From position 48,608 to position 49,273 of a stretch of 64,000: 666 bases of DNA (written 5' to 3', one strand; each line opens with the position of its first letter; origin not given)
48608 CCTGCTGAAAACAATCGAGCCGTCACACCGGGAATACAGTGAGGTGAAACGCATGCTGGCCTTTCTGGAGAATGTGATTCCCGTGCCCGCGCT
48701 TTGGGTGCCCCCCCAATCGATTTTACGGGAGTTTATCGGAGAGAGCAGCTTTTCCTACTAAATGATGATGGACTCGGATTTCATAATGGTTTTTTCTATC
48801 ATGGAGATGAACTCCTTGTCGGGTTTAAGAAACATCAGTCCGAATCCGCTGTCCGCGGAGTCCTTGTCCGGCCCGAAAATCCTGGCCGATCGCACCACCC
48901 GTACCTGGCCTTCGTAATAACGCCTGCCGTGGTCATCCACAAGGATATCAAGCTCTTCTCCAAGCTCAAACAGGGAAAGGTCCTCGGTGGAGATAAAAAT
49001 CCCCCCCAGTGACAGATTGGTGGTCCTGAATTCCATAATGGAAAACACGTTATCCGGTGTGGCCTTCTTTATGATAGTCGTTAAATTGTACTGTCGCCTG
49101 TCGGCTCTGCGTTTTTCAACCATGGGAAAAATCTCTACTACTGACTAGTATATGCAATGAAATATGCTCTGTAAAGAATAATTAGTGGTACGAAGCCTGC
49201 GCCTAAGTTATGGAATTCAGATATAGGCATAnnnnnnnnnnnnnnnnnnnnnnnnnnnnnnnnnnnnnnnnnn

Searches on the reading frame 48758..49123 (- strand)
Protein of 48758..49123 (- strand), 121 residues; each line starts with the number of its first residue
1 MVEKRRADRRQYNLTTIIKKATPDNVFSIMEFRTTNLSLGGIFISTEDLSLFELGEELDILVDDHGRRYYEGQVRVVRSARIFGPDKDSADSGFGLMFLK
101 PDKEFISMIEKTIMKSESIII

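Call 10: find_encoding_contigs(protein=window:48758-49123:-, flank=6000, max_places=10)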
Protein window:48758-49123:- (121 aa): 8 contigs read that carry it; 8 places shown.
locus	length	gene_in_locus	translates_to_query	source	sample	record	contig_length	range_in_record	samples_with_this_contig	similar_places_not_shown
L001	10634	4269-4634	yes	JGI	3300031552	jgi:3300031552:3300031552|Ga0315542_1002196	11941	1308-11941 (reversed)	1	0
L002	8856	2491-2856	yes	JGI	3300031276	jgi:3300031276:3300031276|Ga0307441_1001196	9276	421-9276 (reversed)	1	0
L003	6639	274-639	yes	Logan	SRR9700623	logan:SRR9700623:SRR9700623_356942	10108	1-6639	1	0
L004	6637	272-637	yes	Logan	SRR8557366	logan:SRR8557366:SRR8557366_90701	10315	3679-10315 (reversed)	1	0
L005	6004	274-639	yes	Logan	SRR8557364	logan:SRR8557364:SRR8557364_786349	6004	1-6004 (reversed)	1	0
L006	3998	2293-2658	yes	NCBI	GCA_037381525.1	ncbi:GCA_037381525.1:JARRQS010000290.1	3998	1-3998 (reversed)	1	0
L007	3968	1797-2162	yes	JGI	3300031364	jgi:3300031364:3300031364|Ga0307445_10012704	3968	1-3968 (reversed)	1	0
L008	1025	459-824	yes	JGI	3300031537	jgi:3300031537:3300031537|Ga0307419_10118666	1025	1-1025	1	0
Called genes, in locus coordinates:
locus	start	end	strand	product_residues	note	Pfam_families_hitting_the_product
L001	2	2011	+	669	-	PF01055:Glyco_hydro_31_2nd, PF21365:Glyco_hydro_31_3rd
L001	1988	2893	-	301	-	-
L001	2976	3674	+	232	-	-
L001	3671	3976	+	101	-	-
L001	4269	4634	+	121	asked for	PF07238:PilZ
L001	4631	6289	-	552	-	PF00485:PRK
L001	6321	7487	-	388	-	PF13487:HD_5, PF01966:HD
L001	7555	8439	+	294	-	-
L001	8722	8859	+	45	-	-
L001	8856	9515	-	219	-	PF13529:Peptidase_C39_2 (weak)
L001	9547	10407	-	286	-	PF00950:ABC-3, PF01032:FecCD (weak)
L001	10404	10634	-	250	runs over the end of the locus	PF00005:ABC_tran, PF02463:SMC_N, PF13304:AAA_21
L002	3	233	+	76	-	?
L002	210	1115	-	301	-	-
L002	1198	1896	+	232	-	-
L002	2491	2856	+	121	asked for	PF07238:PilZ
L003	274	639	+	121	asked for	PF07238:PilZ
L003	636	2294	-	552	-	PF00485:PRK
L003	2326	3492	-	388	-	PF13487:HD_5, PF01966:HD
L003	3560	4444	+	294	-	-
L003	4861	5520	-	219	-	PF13529:Peptidase_C39_2 (weak)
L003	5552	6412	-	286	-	PF00950:ABC-3, PF01032:FecCD (weak)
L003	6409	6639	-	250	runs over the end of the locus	PF00005:ABC_tran, PF02463:SMC_N, PF13304:AAA_21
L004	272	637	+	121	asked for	PF07238:PilZ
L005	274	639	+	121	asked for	PF07238:PilZ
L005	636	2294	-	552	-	PF00485:PRK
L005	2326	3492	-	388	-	PF13487:HD_5, PF01966:HD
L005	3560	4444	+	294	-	-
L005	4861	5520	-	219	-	PF13529:Peptidase_C39_2 (weak)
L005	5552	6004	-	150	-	?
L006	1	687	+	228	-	?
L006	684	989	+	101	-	-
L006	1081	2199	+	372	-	-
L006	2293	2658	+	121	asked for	PF07238:PilZ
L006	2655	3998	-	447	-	PF00485:PRK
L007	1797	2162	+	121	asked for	PF07238:PilZ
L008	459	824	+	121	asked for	PF07238:PilZ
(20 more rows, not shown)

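Call 11: search_protein_families(library=pfam, proteins=[window:48758-49123:-], max_evalue=0.01)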
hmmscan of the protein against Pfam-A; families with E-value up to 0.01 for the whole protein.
window:48758-49123:- (121 aa): 1 family
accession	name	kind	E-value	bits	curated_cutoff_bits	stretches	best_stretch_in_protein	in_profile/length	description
PF07238.19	PilZ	-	7e-08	33.2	22.5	1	4-110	2-97/102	PilZ domain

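Call 17: search_protein_families(library=pfam, proteins=[L006:1081-2196:+], max_evalue=1)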
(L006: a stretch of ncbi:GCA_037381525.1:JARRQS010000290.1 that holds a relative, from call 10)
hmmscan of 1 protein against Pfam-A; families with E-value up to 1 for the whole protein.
L006:1081-2196:+ (372 aa): 11 families
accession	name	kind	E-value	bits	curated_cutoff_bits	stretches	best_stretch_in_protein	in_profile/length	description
PF13556.12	HTH_30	-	0.00084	19.5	27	1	70-104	4-38/59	PucR C-terminal helix-turn-helix domain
PF07837.17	FTCD_N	-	0.0091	16.2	27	1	193-232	102-142/176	Formiminotransferase domain, N-terminal subdomain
PF13912.12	zf-C2H2_6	-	0.024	15.1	25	1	41-54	1-14/27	C2H2-type zinc finger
PF13542.12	HTH_Tnp_ISL3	-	0.027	14.4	27.4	1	71-102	20-50/51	Helix-turn-helix domain of transposase family ISL3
PF13894.12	zf-C2H2_4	-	0.046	14.9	27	1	42-55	1-14/24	C2H2-type zinc finger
PF12171.14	zf-C2H2_jaz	-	0.051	14.2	22.6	1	42-54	2-14/27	Zinc-finger double-stranded RNA-binding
PF21257.3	PHD_ash2p_like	-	0.066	13.5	28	1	42-60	8-26/53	ASH2, PHD zinc finger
PF04080.19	Per1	-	0.081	13.1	25.3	1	33-118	80-165/257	Per1-like family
PF13465.12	zf-H2C2_2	-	0.11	13.3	40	1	41-53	14-26/26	Zinc-finger double domain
PF13384.12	HTH_23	-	0.11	12.8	24.6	1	71-101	10-40/50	Homeodomain-like domain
PF12686.12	DUF3800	-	0.68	11.1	21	0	125-287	38-135/149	Protein of unknown function (DUF3800)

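Call 18: search_protein_families(library=ncbifam, proteins=[L006:1081-2196:+], max_evalue=1)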
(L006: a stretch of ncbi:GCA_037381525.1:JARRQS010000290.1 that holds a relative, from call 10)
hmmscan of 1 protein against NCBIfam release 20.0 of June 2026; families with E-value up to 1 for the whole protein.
L006:1081-2196:+ (372 aa): 5 families
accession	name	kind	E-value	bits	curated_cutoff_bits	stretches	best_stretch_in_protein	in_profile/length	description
NF033558.1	transpos_IS1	equivalog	2.8e-09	37.2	100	1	36-135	16-110/199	IS1 family transposase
NF033550.5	transpos_ISL3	equivalog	2.6e-06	26.8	180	1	30-119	38-129/370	ISL3 family transposase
NF048019.1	IS256_Zn_var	equivalog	0.003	16.9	150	1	34-109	12-80/304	IS256 family transposase, variant Zn-binding type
NF050000.1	IS1_IS1595_Zn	domain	0.0077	16.8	28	1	36-52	16-32/34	IS1/IS1595 family N-terminal zinc-binding domain-containing protein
NF048018.1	IS256_N_4Cys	domain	0.038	14.6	27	1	36-51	16-31/31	transposase-like zinc-binding domain-containing protein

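Call 19: search_solved_structures(query=L006:1081-2196:+, max_evalue=1)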
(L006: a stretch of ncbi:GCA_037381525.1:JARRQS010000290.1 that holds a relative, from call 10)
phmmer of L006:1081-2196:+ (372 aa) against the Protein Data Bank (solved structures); distinct sequences matched with E-value up to 1: 0.

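Call 20: find_homologous_proteins(query=L006:1081-2196:+, max_evalue=0.001)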
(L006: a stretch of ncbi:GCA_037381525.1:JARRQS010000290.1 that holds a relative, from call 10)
Query L006:1081-2196:+ (372 aa): 765 proteins with E <= 0.001 among 2851 candidates; the best 120 are listed.
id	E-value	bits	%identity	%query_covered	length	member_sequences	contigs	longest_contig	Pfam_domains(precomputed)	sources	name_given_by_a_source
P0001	2.1e-254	861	99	100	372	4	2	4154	-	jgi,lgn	jgi:transposase-like protein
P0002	2.7e-209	713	80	100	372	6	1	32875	-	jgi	jgi:transposase-like protein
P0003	5.4e-200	682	78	100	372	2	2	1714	-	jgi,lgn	-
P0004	5.6e-194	662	77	100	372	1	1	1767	-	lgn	-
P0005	1.5e-180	618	71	100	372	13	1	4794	-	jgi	-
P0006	4.3e-180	617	71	100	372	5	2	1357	-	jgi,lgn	jgi:hypothetical protein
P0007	1.2e-179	615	71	100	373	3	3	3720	-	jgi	jgi:transposase-like protein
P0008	1.9e-177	608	70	100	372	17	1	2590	-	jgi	jgi:transposase-like protein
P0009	1.1e-175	602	71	97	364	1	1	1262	-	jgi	jgi:transposase-like protein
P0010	8.8e-128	445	54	100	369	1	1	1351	-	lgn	-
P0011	7.9e-125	435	74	70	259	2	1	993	-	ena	-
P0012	3.7e-95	337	46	100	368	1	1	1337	-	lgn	-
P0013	3.7e-95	337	47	100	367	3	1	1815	-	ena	-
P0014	4.0e-94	334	47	100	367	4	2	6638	-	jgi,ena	-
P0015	6.0e-93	330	45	100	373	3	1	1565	-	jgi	jgi:transposase-like protein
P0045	6.5e-82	294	43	98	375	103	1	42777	-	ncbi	-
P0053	1.9e-81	292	42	99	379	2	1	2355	-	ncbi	-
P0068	3.3e-80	288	41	100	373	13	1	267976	-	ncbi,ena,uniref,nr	ncbi:hypothetical protein [Marispirochaeta sp.]|uniref:hypothetical protein n=1 Tax=Marispirochaeta 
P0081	4.4e-79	284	43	100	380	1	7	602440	-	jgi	jgi:transposase-like protein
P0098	1.2e-77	280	41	99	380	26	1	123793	-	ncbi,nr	ncbi:MAG: hypothetical protein H7A27_07700 [Spirochaetaceae bacterium]|nr:hypothetical protein [Spir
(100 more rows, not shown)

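Call 22: find_encoding_contigs(protein=P0001, flank=1500, max_places=10)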
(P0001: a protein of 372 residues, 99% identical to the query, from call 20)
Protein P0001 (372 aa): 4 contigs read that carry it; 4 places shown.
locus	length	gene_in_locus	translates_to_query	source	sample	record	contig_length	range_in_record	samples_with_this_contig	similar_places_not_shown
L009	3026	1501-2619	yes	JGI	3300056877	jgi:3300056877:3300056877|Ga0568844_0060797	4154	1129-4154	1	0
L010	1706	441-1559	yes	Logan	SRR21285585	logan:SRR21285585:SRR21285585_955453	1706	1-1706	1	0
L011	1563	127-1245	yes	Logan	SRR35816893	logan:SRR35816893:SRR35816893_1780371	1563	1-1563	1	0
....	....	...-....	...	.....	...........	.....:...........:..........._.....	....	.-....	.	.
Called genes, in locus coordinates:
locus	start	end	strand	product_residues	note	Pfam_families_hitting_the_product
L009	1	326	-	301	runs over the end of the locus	-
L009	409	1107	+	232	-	-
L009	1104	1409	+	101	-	-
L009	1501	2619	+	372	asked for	-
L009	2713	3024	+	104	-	?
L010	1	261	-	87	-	?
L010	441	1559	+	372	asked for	-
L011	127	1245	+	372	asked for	-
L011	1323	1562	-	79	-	?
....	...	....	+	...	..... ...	-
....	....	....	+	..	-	?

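Call 23: find_encoding_contigs(protein=P0002, flank=1500, max_places=10)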
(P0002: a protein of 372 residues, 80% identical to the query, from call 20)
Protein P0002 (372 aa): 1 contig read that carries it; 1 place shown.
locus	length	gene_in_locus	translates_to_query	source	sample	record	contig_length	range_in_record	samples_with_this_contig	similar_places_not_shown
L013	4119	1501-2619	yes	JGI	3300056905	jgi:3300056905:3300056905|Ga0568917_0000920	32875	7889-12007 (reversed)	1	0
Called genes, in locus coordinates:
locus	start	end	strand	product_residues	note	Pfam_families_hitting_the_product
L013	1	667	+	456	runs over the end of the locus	PF00464:SHMT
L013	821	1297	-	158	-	PF00359:PTS_EIIA_2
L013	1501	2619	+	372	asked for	-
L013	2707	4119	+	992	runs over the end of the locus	PF18072:FGAR-AT_linker, PF00586:AIRS, PF02769:AIRS_C, PF00586:AIRS (weak), PF02769:AIRS_C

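Call 31: find_encoding_contigs(protein=P0081, flank=1200, max_places=10)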
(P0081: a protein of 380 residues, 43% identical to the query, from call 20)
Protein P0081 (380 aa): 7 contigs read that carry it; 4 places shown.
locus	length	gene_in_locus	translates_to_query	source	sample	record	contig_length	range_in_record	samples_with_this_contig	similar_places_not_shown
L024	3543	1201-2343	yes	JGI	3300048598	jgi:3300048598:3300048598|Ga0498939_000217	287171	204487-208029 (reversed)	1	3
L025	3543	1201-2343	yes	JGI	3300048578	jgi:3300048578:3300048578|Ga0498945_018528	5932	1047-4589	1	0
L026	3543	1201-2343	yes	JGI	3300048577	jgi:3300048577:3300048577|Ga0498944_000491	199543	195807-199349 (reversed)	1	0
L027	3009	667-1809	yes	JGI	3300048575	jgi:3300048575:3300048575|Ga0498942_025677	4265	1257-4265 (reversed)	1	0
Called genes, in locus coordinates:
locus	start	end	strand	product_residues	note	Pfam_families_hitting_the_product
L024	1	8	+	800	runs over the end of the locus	PF08447:PAS_3, PF00989:PAS, PF08448:PAS_4, PF13426:PAS_9 (weak), PF00512:HisKA (faint), PF02518:HATPase_c, PF00072:Response_reg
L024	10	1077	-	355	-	PF14681:UPRTase, PF00156:Pribosyltran (weak)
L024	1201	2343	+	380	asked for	-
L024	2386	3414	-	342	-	PF01263:Aldose_epim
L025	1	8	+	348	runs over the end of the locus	PF02518:HATPase_c, PF00072:Response_reg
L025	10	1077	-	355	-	PF14681:UPRTase, PF00156:Pribosyltran (weak)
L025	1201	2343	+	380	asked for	-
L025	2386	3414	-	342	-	PF01263:Aldose_epim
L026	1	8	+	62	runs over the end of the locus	-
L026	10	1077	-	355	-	PF14681:UPRTase, PF00156:Pribosyltran (weak)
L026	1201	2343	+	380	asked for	-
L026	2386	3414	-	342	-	PF01263:Aldose_epim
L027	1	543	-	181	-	?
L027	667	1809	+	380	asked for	-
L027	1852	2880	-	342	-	PF01263:Aldose_epim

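Call 32: find_encoding_contigs(protein=P0068, flank=1200, max_places=10)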
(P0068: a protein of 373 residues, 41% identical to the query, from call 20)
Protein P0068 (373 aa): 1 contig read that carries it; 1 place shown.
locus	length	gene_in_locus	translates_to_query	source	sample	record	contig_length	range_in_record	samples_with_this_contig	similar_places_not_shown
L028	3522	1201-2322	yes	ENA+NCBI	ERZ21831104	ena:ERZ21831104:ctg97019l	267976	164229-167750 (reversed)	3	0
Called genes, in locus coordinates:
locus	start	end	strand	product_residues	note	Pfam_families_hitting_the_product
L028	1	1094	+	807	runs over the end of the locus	PF00165:HTH_AraC (faint), PF12833:HTH_18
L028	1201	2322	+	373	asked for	-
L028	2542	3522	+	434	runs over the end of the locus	PF01547:SBP_bac_1, PF13416:SBP_bac_8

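Call 40: search_protein_families(library=ncbifam, alignment_id=A2, max_evalue=0.1)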
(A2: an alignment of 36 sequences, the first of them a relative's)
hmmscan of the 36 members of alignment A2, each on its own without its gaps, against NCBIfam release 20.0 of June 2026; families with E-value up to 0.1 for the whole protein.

A. member 1, P0001 (372 aa): 5 families
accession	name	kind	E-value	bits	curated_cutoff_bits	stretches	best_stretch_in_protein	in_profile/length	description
NF033558.1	transpos_IS1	equivalog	2.8e-09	37.2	100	1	36-135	16-110/199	IS1 family transposase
NF033550.5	transpos_ISL3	equivalog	6.6e-06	25.4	180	1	30-119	38-129/370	ISL3 family transposase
NF048019.1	IS256_Zn_var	equivalog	0.0032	16.8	150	1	34-107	12-78/304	IS256 family transposase, variant Zn-binding type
NF050000.1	IS1_IS1595_Zn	domain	0.0086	16.6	28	1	36-52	16-32/34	IS1/IS1595 family N-terminal zinc-binding domain-containing protein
NF048018.1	IS256_N_4Cys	domain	0.038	14.6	27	1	36-51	16-31/31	transposase-like zinc-binding domain-containing protein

B. families by the number of members that match (of 36 scanned): 19 families
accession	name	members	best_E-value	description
NF033558.1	transpos_IS1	34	1.5e-11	IS1 family transposase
NF033550.5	transpos_ISL3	33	2.1e-09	ISL3 family transposase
NF050000.1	IS1_IS1595_Zn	22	0.00054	IS1/IS1595 family N-terminal zinc-binding domain-containing protein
NF048018.1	IS256_N_4Cys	16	0.00089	transposase-like zinc-binding domain-containing protein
NF048019.1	IS256_Zn_var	12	0.00015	IS256 family transposase, variant Zn-binding type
NF008273.0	PRK11050.1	4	0.0012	manganese-binding transcriptional regulator MntR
TIGR01884.1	cas_HTH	2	0.013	CRISPR-associated CARF protein Csa3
TIGR02985.1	Sig70_bacteroi1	2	0.013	RNA polymerase sigma-70 factor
TIGR04381.1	HTH_TypR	2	0.015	TyrR/PhhR family helix-turn-helix DNA-binding protein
NF000444.3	blaEBR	1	0.0059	EBR family subclass B1 metallo-beta-lactamase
NF041547.1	GntR_LSA1692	1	0.012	GntR family transcriptional regulator, LSA1692 subfamily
NF002727.0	PRK02615.1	1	0.013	thiamine phosphate synthase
NF051897.1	Btc22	1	0.033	Btc22 family type III secretion system chaperone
NF007505.1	PRK10100.1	1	0.035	biofilm master transcriptional regulator CsgD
NF041876.1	EPS_EpsE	1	0.04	exopolysaccharide biosynthesis GT4 family glycosyltransferase EpsE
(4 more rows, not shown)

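Call 41: search_protein_families(library=pfam, alignment_id=A2, max_evalue=0.1)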
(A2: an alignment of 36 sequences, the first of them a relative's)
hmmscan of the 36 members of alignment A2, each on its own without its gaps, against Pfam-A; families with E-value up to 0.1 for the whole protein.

A. member 1, P0001 (372 aa): 8 families
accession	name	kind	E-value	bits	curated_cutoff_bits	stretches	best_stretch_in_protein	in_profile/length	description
PF13556.12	HTH_30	-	0.00077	19.6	27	1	70-104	4-38/59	PucR C-terminal helix-turn-helix domain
PF07837.17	FTCD_N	-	0.0092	16.2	27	1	193-232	102-142/176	Formiminotransferase domain, N-terminal subdomain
PF13912.12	zf-C2H2_6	-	0.024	15.1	25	1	41-54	1-14/27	C2H2-type zinc finger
PF13542.12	HTH_Tnp_ISL3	-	0.027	14.4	27.4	0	71-102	20-50/51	Helix-turn-helix domain of transposase family ISL3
PF13894.12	zf-C2H2_4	-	0.046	14.9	27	0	42-55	1-14/24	C2H2-type zinc finger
PF12171.14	zf-C2H2_jaz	-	0.051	14.2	22.6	0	42-54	2-14/27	Zinc-finger double-stranded RNA-binding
PF21257.3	PHD_ash2p_like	-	0.067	13.5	28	1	42-60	8-26/53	ASH2, PHD zinc finger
PF13518.12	HTH_28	-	0.092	13.3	25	0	72-112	6-46/52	Helix-turn-helix domain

B. families by the number of members that match (of 36 scanned): 50 families (the first 25 are shown)
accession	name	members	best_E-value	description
PF13542.12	HTH_Tnp_ISL3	12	9e-05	Helix-turn-helix domain of transposase family ISL3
PF13404.12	HTH_AsnC-type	11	4.3e-05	AsnC-type helix-turn-helix domain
PF13936.12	HTH_38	9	0.00054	Helix-turn-helix domain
PF13556.12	HTH_30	9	0.00055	PucR C-terminal helix-turn-helix domain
PF13518.12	HTH_28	8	0.0058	Helix-turn-helix domain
PF08279.18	HTH_11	5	0.0079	HTH domain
PF18024.7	HTH_50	4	1.5e-05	Helix-turn-helix domain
PF08281.18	Sigma70_r4_2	4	0.00016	Sigma-70, region 4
PF13730.12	HTH_36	4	0.0073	Helix-turn-helix domain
PF13912.12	zf-C2H2_6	4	0.023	C2H2-type zinc finger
PF13412.12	HTH_24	3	0.00025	Winged helix-turn-helix DNA-binding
PF01325.25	Fe_dep_repress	3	0.00025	Iron dependent repressor, N-terminal DNA binding domain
PF13384.12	HTH_23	3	0.0028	Homeodomain-like domain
PF12171.14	zf-C2H2_jaz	3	0.035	Zinc-finger double-stranded RNA-binding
PF00126.33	HTH_1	2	0.0024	Bacterial regulatory helix-turn-helix protein, lysR family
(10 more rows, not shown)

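Call 42: predict_structure(alignment_id=A3)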
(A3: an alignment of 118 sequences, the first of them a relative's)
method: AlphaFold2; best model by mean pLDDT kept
length: 372 residues; sequences in the alignment: 118
mean_pLDDT: 93.0   pTM: 0.92
mean pLDDT of the five models: 93.0, 92.7, 92.4, 92.3, 91.8
residues with pLDDT >= 90: 303; 70-90: 63; 50-70: 6; < 50: 0
segments of 3 or more residues with pLDDT < 50: none
pLDDT, mean of each block of 10 residues (from residue 1): 92 93 95 87 98 94 91 93 93 95 98 94 96 92 97 97 94 96 95 95 88 96 92 80 91 94 91 74 95 98 86 97 97 92 94 96 92 88
secondary structure, 60 per line:
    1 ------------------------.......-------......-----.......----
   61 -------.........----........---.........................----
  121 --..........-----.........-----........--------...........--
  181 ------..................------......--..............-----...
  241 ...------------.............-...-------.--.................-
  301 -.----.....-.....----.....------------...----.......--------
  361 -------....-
elements in order: E25-31 E39-44 E50-52 H53-56 H68-76 H81-88 H92-116 E123-132 E138-146 E152-159 H168-178 H187-204 E211-216 H219-232 E238-243 H256-268 H283-299 H307-311 H314-317 H322-326 H346-352 H368-371

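Call 45: fold_search(model_id=the predicted structure, library=pdb)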
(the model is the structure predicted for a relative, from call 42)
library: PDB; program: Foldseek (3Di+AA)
matches with E <= 10: 668; with E <= 0.001: 3
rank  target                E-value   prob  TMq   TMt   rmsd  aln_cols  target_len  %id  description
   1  6xg8_A                1.1e-04  0.99  0.29  0.27  16.7       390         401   11  ISCth4 transposase, pre-cleaved complex, PCC (released 2020-10-14)
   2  5ejk_H                5.9e-04  1.00  0.30  0.39  11.1       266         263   10  Crystal structure of the Rous sarcoma virus intasome (released 2016-02-17)
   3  6xg8_B                5.9e-04  0.99  0.31  0.32  16.5       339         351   12  ISCth4 transposase, pre-cleaved complex, PCC (released 2020-10-14)
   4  7ouf_A                1.0e-03  1.00  0.27  0.37  11.7       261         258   14  Structure of the STLV intasome:B56 complex bound to the strand-transfer inhibitor XZ450 (released 2021-08-18)
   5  7ut1_b                1.2e-03  1.00  0.27  0.39  11.8       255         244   12  Higher-order assembly of multiple MMTV strand transfer complex intasomes (released 2022-08-24)
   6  6qbv_B                6.2e-03  1.00  0.27  0.60   7.9       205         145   14  Structure of the HTLV-2 integrase catalytic core domain in complex with magnesium (dimeric form) (released 2020-09-30)
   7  4xpu_A                6.2e-03  0.91  0.16  0.25  14.3       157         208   10  The crystal structure of EndoV from E.coli (released 2015-08-19)
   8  4xpu_B                1.3e-02  0.89  0.16  0.26  13.6       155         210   11  The crystal structure of EndoV from E.coli (released 2015-08-19)
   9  2nrz_B                2.0e-02  0.92  0.19  0.29   7.0       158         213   11  Crystal structure of the C-terminal half of UvrC bound to its catalytic divalent cation (released 2007-02-06)
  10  6ozm_A                2.0e-02  0.66  0.13  0.18  11.9       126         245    8  Crystal structure of Mus musculus (Mm) Endonuclease V in complex with a 23mer RNA oligo containing an inosine after a  (released 2019-09-04)
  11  3k9k_A                2.3e-02  0.84  0.23  0.37  17.9       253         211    9  Transposase domain of Metnase (released 2010-07-14)
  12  6ozh_A                2.3e-02  0.63  0.17  0.22  14.0       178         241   12  Crystal structure of Ciona intestinalis (Ci) Endonuclease V in complex with a 24mer DNA containing an inosine followed (released 2019-09-04)
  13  6ozh_D                2.4e-02  0.57  0.16  0.22  13.8       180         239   10  Crystal structure of Ciona intestinalis (Ci) Endonuclease V in complex with a 24mer DNA containing an inosine followed (released 2019-09-04)
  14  3hos_A                2.5e-02  0.84  0.27  0.30  18.1       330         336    9  Crystal structure of the mariner Mos1 paired end complex with Mg (released 2009-09-22)
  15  6ozh_C                2.5e-02  0.60  0.11  0.17  12.4       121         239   12  Crystal structure of Ciona intestinalis (Ci) Endonuclease V in complex with a 24mer DNA containing an inosine followed (released 2019-09-04)
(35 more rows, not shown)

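Call 54: search_dna_similar(query=P0001, collection=plasmids, mode=protein, max_evalue=0.001, max_rows=15)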
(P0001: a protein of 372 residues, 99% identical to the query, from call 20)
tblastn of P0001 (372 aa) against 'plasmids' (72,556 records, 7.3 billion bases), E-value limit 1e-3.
No match.

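Call 55: list_cluster_members(proteins=[P0045, P0098, P0053, P0001])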
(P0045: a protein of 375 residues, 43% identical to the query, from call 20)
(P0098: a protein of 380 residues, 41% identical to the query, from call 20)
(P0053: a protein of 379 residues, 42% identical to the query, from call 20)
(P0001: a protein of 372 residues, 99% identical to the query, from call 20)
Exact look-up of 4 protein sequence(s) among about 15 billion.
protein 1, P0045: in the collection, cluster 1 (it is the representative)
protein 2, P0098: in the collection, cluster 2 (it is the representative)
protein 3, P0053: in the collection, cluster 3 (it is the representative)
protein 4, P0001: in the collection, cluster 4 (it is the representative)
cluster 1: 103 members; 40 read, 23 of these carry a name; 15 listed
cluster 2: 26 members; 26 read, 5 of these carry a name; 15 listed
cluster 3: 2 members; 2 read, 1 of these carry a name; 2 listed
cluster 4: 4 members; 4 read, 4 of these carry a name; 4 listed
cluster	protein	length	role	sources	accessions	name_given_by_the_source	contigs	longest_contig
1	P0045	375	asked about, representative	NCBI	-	-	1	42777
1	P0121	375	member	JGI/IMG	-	hypothetical protein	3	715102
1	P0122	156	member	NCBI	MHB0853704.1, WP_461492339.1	MAG: hypothetical protein ACYC1H_00705, partial [Rectinema subterraneum]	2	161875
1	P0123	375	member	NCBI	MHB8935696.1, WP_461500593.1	hypothetical protein [Rectinema subterraneum]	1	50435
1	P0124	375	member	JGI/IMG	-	transposase-like protein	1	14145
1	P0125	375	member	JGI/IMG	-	transposase-like protein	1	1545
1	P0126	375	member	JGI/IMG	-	transposase-like protein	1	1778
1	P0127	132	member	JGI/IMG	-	hypothetical protein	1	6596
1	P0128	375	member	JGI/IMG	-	transposase-like protein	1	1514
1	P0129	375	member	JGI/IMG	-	transposase-like protein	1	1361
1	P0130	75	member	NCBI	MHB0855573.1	MAG: hypothetical protein ACYC1H_10290, partial [Rectinema subterraneum]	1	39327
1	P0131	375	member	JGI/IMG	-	transposase-like protein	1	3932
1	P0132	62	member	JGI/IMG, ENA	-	hypothetical protein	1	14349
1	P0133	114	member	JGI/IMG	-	hypothetical protein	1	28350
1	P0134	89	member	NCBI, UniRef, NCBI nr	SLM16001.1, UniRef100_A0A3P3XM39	hypothetical protein SPIROBIBN47_90066 [uncultured spirochete] | Uncharacterized protein n=1 Tax=uncultured spirochete TaxID=156406 RepID=A0A3P3XM39_9SPIR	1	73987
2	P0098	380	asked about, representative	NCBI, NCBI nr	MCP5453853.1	MAG: hypothetical protein H7A27_07700 [Spirochaetaceae bacterium] | hypothetical protein [Spirochaetaceae bacterium]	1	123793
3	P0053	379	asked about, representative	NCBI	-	-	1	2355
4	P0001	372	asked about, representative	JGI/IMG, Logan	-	transposase-like protein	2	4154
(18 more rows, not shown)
